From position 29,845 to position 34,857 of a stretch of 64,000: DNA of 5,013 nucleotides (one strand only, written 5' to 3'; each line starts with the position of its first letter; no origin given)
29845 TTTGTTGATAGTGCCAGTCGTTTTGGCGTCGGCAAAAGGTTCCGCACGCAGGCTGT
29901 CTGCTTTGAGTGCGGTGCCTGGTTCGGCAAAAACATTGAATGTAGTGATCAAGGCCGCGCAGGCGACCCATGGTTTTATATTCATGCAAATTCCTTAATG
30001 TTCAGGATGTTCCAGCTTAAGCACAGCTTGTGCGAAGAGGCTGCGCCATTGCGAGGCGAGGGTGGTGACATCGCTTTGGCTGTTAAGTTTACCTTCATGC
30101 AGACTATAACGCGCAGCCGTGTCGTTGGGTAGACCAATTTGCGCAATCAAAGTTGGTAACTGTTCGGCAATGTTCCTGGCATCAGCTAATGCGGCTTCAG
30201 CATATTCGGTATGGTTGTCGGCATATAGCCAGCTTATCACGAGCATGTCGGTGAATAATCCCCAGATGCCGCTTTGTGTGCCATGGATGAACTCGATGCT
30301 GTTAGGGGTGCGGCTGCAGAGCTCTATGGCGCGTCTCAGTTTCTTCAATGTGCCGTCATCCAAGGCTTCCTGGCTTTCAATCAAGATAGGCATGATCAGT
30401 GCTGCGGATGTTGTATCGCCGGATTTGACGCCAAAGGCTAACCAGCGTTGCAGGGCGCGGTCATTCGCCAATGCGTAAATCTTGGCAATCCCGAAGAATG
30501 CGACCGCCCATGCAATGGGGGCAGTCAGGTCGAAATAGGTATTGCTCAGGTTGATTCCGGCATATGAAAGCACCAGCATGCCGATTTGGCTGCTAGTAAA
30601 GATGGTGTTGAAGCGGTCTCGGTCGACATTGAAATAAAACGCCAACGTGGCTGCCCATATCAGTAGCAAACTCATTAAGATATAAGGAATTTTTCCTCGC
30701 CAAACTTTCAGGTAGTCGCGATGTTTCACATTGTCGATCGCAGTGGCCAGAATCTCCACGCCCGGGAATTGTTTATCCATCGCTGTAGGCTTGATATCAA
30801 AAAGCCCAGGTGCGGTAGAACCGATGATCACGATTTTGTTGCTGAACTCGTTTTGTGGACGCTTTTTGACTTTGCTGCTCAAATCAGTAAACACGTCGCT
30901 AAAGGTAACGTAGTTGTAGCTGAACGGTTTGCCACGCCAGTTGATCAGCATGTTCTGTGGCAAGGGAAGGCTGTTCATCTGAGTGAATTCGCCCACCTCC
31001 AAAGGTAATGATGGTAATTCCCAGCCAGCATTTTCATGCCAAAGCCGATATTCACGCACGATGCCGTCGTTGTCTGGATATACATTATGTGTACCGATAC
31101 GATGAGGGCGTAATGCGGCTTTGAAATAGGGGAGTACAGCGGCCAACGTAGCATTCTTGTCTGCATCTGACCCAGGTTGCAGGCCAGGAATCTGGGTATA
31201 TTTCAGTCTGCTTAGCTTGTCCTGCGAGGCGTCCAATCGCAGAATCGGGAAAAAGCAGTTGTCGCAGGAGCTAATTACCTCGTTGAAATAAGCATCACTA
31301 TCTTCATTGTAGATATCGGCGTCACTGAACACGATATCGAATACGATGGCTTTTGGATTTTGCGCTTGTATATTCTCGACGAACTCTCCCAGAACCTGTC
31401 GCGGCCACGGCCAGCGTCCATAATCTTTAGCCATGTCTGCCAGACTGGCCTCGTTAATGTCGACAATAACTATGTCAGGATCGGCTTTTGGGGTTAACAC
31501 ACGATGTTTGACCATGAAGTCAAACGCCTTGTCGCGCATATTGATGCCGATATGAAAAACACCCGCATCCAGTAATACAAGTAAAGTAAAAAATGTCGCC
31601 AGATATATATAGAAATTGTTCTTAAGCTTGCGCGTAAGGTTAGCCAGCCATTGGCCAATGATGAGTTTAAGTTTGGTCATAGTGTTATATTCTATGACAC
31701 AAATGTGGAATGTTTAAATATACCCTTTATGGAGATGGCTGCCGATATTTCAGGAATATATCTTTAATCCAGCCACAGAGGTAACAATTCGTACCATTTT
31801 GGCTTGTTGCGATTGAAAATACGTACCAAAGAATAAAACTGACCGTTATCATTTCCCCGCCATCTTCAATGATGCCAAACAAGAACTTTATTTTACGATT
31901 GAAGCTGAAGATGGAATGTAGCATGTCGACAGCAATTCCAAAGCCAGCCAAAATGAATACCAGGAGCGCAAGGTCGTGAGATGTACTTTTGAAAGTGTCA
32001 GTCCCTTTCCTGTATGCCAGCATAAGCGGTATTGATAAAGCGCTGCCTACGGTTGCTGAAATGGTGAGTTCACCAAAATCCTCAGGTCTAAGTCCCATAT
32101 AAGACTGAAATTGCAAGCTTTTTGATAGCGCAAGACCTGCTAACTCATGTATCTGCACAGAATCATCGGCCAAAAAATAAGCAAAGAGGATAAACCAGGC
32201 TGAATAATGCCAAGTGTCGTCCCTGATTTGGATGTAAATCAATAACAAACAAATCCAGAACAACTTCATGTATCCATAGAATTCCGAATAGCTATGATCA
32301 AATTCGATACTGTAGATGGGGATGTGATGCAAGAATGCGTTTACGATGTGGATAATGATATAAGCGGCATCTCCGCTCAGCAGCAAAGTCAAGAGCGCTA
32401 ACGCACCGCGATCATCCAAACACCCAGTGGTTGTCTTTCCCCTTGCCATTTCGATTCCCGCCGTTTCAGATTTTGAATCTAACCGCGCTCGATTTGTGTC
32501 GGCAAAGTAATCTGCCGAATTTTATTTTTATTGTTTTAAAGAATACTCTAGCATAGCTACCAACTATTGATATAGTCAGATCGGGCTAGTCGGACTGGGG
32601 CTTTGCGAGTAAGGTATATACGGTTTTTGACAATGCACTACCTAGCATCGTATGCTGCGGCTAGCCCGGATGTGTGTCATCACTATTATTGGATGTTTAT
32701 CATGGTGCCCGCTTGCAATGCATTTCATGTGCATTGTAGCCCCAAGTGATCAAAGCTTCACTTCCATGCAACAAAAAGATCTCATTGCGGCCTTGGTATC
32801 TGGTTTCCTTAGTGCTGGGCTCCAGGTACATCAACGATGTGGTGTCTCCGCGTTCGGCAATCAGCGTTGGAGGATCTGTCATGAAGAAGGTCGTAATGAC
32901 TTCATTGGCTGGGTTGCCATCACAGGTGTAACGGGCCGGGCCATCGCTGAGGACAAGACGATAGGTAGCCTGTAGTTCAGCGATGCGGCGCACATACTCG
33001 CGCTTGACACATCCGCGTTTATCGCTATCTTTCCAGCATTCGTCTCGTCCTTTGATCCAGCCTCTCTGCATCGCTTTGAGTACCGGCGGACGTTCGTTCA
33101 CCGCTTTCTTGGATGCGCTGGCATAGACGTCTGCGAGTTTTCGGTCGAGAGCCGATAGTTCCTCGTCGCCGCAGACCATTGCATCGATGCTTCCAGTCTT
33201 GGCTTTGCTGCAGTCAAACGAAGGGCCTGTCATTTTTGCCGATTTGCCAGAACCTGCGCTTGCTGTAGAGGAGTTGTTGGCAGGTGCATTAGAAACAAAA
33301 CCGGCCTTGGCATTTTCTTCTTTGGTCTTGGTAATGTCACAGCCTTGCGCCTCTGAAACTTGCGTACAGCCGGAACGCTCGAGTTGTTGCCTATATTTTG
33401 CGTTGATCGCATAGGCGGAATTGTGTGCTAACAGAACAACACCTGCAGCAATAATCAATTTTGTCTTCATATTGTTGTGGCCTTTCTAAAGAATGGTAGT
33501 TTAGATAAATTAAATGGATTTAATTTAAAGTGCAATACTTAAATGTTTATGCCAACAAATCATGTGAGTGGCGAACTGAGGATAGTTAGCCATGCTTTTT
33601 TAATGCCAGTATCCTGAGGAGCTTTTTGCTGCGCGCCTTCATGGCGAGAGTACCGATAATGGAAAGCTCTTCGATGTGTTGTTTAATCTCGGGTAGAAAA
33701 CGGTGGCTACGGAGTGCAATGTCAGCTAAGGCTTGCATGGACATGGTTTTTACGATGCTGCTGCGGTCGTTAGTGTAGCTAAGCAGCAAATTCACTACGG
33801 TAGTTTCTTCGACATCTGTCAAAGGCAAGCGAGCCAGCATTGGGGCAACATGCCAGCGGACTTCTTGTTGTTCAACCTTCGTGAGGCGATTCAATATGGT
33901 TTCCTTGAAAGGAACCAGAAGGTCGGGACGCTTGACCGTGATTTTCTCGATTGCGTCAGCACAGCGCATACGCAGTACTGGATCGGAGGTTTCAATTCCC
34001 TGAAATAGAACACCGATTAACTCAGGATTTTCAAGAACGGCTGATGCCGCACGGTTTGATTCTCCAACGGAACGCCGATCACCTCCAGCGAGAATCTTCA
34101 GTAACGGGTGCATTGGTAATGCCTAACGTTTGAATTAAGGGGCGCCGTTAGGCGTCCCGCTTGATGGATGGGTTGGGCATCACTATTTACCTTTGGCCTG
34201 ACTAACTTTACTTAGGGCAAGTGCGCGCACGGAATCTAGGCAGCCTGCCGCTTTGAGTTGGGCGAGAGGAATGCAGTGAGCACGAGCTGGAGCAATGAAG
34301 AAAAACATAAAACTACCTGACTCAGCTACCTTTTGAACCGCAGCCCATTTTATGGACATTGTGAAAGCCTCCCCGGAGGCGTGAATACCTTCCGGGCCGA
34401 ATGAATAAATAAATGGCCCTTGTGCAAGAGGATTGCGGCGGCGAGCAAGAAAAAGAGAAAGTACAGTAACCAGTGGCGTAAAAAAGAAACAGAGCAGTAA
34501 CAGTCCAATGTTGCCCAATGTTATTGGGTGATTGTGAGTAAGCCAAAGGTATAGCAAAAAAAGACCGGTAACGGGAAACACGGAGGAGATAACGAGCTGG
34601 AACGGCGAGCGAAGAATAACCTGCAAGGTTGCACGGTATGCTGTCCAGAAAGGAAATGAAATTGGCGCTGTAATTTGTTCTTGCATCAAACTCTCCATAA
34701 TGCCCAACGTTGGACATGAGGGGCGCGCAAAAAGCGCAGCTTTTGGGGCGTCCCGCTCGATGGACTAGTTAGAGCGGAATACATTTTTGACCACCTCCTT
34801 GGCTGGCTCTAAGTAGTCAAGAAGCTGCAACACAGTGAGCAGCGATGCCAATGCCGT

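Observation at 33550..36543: Small chromosomal integron with an intact IntI and a divergent cassette array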

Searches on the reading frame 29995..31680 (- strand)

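Call 3: search_protein_families(library=ncbifam, proteins=[window:29995-31680:-], max_evalue=0.01)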
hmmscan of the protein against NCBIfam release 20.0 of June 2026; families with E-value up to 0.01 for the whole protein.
window:29995-31680:- (561 aa): 0 families

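Call 4: search_protein_families(library=pfam, proteins=[window:29995-31680:-], max_evalue=0.01)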
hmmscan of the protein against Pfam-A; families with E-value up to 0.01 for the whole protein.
window:29995-31680:- (561 aa): 1 family
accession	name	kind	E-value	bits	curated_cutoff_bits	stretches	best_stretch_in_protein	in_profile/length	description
PF05226.16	CHASE2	-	4.2e-51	174.4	26.3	1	35-342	8-254/257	CHASE2 domain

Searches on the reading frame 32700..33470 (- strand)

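Call 3: search_protein_families(library=ncbifam, proteins=[window:32700-33470:-], max_evalue=0.01)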
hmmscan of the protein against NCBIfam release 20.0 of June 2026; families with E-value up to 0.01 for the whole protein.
window:32700-33470:- (256 aa): 0 families

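Call 4: search_protein_families(library=pfam, proteins=[window:32700-33470:-], max_evalue=0.01)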
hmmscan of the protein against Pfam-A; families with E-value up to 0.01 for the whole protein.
window:32700-33470:- (256 aa): 2 families
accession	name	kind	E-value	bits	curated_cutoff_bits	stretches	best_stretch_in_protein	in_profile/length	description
PF09864.15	MliC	-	1.1e-09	38.5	22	1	181-249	1-66/67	Membrane-bound lysozyme-inhibitor of c-type lysozyme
PF07007.17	LprI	-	2.5e-07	31.5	22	1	87-165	1-105/106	Lysozyme inhibitor LprI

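Call 57: search_protein_families(library=padloc, proteins=[window:32700-33470:-], max_evalue=0.01)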
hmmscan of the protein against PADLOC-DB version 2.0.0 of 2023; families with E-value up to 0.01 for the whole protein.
window:32700-33470:- (256 aa): 0 families

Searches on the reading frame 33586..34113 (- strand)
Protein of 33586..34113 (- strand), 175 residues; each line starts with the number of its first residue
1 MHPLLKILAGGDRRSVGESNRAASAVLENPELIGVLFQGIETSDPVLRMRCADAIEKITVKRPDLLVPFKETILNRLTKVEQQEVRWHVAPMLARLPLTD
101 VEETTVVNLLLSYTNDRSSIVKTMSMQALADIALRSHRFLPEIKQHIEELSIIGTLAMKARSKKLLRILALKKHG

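Call 3: search_protein_families(library=ncbifam, proteins=[window:33586-34113:-], max_evalue=0.01)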
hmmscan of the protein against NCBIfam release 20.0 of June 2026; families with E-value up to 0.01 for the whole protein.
window:33586-34113:- (175 aa): 1 family
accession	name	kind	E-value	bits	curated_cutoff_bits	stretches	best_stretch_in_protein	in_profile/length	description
NF045662.1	DVU0298_fam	equivalog_domain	0.004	16.8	75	0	43-102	120-178/213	DVU0298 family protein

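Call 4: search_protein_families(library=pfam, proteins=[window:33586-34113:-], max_evalue=0.01)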
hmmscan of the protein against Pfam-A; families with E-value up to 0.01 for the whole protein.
window:33586-34113:- (175 aa): 1 family
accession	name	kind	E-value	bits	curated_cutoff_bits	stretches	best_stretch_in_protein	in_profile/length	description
PF13646.12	HEAT_2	-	3.3e-07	30.9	27.7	1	72-146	3-70/88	HEAT repeats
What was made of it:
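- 33556..34126 (-): Cassette 3 (571 bp). Its gene is 33586-34113, a 175-aa HEAT-repeat protein. The cassette is stranded. Pfam HEAT_2 (call 4).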

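Call 31: find_homologous_proteins(query=window:33586-34113:-, max_evalue=0.00001)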
Query window:33586-34113:- (175 aa): 1767 proteins with E <= 0.00001 among 1860 candidates; the best 120 are listed.
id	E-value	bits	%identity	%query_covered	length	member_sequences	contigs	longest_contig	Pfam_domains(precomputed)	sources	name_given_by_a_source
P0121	6.3e-103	359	97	100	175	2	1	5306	PF13646.13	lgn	-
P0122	1.1e-90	319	86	100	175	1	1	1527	PF13646.13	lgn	-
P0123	1.1e-89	316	86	100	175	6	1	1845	PF13646.13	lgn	-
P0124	6.1e-89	314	85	100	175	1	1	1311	PF13646.13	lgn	-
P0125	7.3e-89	314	85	100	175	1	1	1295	PF13646.13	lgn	-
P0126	9.5e-89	313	85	100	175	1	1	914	PF13646.13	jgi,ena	-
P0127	9.9e-88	310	83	100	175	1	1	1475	PF13646.13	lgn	-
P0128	8.0e-87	307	83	100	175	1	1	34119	PF13646.13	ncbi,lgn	-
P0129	9.8e-87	307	82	100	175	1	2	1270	PF13646.13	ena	-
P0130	7.0e-86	304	83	100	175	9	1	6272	PF13646.13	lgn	-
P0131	1.1e-85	303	82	100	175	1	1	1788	PF13646.13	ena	-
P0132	1.3e-85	303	81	100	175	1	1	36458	-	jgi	jgi:hypothetical protein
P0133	1.9e-85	303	84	97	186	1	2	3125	PF13646.13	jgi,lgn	jgi:hypothetical protein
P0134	3.0e-85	302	81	100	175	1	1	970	PF13646.13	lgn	-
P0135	7.1e-85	301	81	100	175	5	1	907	PF13646.13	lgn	-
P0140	1.4e-82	293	79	100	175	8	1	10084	PF13646.13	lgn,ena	-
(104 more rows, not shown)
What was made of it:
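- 33556..34126 (-): The family has 1767 homologues (call 31).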

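Call 32: find_encoding_contigs(protein=P0121, flank=6000, max_places=3)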
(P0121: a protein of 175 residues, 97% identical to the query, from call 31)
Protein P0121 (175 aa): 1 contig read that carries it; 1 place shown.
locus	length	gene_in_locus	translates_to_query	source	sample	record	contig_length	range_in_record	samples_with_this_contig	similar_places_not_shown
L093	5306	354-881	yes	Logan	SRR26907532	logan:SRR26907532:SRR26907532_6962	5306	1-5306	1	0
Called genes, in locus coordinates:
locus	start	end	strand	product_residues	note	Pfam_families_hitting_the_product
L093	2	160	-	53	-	?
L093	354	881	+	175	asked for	PF13646:HEAT_2 (faint)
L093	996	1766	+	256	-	PF07007:LprI (weak), PF09864:MliC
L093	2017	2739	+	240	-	-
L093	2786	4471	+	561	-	PF05226:CHASE2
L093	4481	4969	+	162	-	PF08239:SH3_3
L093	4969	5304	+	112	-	?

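Call 33: find_encoding_contigs(protein=P0128, flank=6000, max_places=3)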
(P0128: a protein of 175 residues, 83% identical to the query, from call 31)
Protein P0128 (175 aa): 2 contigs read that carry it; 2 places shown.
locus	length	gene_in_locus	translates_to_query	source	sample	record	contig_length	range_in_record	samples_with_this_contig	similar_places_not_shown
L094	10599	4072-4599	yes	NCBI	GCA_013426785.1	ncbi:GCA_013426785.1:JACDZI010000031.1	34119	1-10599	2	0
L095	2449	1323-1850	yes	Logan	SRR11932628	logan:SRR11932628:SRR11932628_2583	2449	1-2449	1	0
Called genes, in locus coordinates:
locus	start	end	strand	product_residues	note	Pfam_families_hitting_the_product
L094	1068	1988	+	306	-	PF00291:PALP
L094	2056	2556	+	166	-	PF13787:HXXEE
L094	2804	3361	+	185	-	PF06197:DUF998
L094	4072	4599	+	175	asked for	PF13646:HEAT_2 (faint)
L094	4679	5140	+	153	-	PF06966:DUF1295 (faint), PF04191:PEMT, PF04140:ICMT (weak)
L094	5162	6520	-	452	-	PF10396:TrmE_N, PF12631:MnmE_helical, PF03193:RsgA_GTPase (faint), PF01926:MMR_HSR1, PF02421:FeoB_N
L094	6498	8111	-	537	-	PF14849:YidC_periplas, PF02096:60KD_IMP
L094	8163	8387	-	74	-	PF01809:YidD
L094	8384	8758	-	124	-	PF00825:Ribonuclease_P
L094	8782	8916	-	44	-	PF00468:Ribosomal_L34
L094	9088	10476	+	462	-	PF11638:DnaA_N, PF00308:Bac_DnaA, PF01637:ATPase_2 (weak), PF01695:IstB_IS21, PF00004:AAA (weak), PF08299:Bac_DnaA_C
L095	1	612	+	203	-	?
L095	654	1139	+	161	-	-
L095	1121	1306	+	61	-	-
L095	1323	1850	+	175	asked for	PF13646:HEAT_2 (faint)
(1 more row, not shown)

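Call 34: find_encoding_contigs(protein=P0140, flank=6000, max_places=3)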
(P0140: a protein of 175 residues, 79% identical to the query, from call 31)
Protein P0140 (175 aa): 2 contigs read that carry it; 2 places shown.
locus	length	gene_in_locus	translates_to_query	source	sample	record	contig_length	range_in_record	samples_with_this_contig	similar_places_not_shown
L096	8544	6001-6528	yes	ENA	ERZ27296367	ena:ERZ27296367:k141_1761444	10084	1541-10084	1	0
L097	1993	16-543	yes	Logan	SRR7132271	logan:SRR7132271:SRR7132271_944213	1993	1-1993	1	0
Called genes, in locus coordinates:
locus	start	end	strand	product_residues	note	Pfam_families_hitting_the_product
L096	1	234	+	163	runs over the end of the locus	PF16694:Cytochrome_P460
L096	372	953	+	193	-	-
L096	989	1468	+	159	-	PF07080:DUF1348, PF12680:SnoaL_2 (weak)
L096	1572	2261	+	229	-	PF01988:VIT1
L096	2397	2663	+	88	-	-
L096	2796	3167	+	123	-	PF01152:Bac_globin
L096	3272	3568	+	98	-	PF03992:ABM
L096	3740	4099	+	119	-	PF02635:DsrE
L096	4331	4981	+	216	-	PF13472:Lipase_GDSL_2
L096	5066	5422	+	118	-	-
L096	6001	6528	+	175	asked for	PF13646:HEAT_2 (faint)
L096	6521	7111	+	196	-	PF03073:TspO_MBR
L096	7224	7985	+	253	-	PF01988:VIT1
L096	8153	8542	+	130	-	?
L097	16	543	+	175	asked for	PF13646:HEAT_2 (faint)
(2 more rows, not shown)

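Call 57: search_protein_families(library=padloc, proteins=[window:33586-34113:-], max_evalue=0.01)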
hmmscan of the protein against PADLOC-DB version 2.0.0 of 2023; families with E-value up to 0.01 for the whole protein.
window:33586-34113:- (175 aa): 0 families

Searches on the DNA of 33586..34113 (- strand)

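Call 35: search_with_rna_model(model_id=R1, sources=[L093, L094, L095, L096, L097], filters=off, max_evalue=1)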
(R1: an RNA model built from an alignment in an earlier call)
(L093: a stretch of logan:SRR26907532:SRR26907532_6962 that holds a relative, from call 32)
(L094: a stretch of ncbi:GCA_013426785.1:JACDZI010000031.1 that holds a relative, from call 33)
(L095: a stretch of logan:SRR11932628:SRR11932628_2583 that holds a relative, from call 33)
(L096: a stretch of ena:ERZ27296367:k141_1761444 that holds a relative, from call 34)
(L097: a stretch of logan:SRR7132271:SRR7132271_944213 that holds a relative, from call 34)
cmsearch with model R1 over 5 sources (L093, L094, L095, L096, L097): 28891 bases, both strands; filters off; matches with E-value up to 1: 24.
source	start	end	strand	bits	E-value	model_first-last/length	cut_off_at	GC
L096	1475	1546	+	52.3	3.7e-12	1-65/65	no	0.67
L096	902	961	+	51.3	6.6e-12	1-65/65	no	0.57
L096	6523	6596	+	50.9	8.8e-12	1-65/65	no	0.64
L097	538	611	+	50.9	8.8e-12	1-65/65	no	0.64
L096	3177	3243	+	46.7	1.1e-10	1-65/65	no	0.55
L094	652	722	+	46.2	1.5e-10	1-65/65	no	0.65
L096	7122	7193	+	37.5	3.4e-08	1-65/65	no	0.47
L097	1137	1208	+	37.5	3.4e-08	1-65/65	no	0.47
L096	2684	2767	+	36.8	5.3e-08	1-65/65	no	0.61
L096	281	366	+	35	1.6e-07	1-65/65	no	0.62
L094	1983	2048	+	33.8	3.2e-07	1-65/65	no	0.65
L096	8004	8073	+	33.7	3.5e-07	1-65/65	no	0.6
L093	260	346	+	32.9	5.9e-07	1-65/65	no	0.67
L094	395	461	+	24.1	0.00013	1-65/65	no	0.58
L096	5907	5993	+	22.1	0.00045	1-65/65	no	0.53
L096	4225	4311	+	21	0.0009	1-65/65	no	0.48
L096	2277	2335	+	17.1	0.0099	1-65/65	no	0.59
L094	4594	4663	+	11.2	0.38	1-65/65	no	0.64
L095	1845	1914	+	11.2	0.38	1-65/65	no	0.64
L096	4977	5056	+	10.1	0.73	1-65/65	no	0.52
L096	6523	6596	-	10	0.79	1-65/65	no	0.64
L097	538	611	-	10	0.79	1-65/65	no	0.64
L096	902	961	-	9.8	0.89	1-65/65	no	0.57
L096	8441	8504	+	9.7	0.94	1-65/65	no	0.7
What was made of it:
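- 33556..34126 (-): In L096 and L097 the homologue is followed by an attC of 50.9 bits that overlaps its stop codon (call 35).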

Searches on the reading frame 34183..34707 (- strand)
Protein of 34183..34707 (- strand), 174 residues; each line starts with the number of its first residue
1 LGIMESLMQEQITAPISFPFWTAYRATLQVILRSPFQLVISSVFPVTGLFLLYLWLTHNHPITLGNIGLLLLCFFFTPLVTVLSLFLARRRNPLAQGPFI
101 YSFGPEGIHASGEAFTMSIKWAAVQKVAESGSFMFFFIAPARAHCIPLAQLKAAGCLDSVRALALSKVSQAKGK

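Call 3: search_protein_families(library=ncbifam, proteins=[window:34183-34707:-], max_evalue=0.01)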
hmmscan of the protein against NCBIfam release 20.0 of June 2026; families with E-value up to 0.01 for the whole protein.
window:34183-34707:- (174 aa): 1 family
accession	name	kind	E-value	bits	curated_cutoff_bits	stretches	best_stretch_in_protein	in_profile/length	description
NF002586.0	PRK02237.1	equivalog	0.0043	17.1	114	1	32-76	4-48/109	YnfA family protein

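Call 4: search_protein_families(library=pfam, proteins=[window:34183-34707:-], max_evalue=0.01)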
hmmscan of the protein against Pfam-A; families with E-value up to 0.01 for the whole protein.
window:34183-34707:- (174 aa): 1 family
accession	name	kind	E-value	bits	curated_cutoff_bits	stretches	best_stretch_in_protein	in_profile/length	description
PF14317.12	YcxB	-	2.5e-09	37.2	23.3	1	103-163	1-60/61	YcxB-like protein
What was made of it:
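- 34127..34707 (-): Cassette 2 (581 bp). Its gene is 34183-34698, a YcxB-like membrane protein. Pfam YcxB, E 2.5e-9 (call 4).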

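Call 57: search_protein_families(library=padloc, proteins=[window:34183-34698:-], max_evalue=0.01)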
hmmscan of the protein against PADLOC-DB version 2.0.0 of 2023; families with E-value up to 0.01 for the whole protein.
window:34183-34698:- (171 aa): 0 families
